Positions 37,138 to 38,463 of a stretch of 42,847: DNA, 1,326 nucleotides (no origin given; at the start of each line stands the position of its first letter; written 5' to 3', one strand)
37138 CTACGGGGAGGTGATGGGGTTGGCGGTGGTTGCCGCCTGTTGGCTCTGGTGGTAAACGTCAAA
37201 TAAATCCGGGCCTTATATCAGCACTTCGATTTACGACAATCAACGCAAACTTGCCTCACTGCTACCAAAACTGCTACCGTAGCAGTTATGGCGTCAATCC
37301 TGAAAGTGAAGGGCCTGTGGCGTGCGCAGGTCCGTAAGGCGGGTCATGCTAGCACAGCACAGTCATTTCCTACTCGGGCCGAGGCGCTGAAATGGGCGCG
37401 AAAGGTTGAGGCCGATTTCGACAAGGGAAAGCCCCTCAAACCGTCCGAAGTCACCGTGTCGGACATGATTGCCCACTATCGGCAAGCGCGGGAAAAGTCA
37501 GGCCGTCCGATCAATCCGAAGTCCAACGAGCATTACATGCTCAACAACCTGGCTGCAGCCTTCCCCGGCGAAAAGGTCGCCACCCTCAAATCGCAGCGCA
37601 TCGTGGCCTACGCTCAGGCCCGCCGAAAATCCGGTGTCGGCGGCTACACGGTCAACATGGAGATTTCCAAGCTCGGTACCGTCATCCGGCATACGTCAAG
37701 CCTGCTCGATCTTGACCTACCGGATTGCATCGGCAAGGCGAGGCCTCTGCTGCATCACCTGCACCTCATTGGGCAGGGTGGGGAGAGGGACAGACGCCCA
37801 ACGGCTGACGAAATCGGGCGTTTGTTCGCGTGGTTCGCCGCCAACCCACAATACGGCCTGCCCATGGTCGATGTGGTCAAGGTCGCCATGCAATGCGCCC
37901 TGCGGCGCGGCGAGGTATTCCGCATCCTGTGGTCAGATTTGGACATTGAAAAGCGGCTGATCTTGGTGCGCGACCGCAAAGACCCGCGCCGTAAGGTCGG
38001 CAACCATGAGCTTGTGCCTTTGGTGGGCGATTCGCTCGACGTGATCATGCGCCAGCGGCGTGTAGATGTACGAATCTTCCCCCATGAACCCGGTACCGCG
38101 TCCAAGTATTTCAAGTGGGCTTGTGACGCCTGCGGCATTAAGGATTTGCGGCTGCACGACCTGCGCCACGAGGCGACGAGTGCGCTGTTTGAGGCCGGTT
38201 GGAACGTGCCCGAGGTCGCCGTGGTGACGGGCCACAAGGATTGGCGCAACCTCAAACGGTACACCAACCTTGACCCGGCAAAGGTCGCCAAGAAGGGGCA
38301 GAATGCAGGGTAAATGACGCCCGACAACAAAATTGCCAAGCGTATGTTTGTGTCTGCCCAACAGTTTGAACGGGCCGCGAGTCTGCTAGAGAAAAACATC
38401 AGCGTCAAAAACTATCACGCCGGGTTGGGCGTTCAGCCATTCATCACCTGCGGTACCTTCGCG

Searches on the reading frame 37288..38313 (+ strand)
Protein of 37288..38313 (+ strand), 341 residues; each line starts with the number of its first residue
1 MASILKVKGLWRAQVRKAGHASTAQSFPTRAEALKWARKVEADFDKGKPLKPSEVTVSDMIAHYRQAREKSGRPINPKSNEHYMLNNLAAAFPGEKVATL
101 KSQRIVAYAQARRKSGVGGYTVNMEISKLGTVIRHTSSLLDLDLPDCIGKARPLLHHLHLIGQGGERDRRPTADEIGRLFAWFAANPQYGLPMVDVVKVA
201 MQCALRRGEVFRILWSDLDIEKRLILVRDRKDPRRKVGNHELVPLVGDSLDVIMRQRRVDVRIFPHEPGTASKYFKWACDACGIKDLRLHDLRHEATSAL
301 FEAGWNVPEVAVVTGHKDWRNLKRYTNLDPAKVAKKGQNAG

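Call 37: search_protein_families(library=phrogs, proteins=[window:37288-38313:+], max_evalue=0.001)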
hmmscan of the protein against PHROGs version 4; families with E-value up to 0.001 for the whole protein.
window:37288-38313:+ (341 aa): 5 families
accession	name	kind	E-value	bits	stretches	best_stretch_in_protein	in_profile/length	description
phrog_1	-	integration and excision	9e-39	135.2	1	8-335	121-442/611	integrase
phrog_22184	-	unknown function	1.8e-30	107.3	1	12-236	24-252/254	-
phrog_216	-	integration and excision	1.8e-17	64.4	1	196-335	79-231/301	integrase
phrog_25190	-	integration and excision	1.6e-16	61.6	1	243-333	3-94/109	integrase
phrog_11968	-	unknown function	9.1e-09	36.3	1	96-183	9-97/118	-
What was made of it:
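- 37288..38313 (+): Integrase, indicating a temperate lifestyle. phrog_1 integrase, E 9e-39 (call 37).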
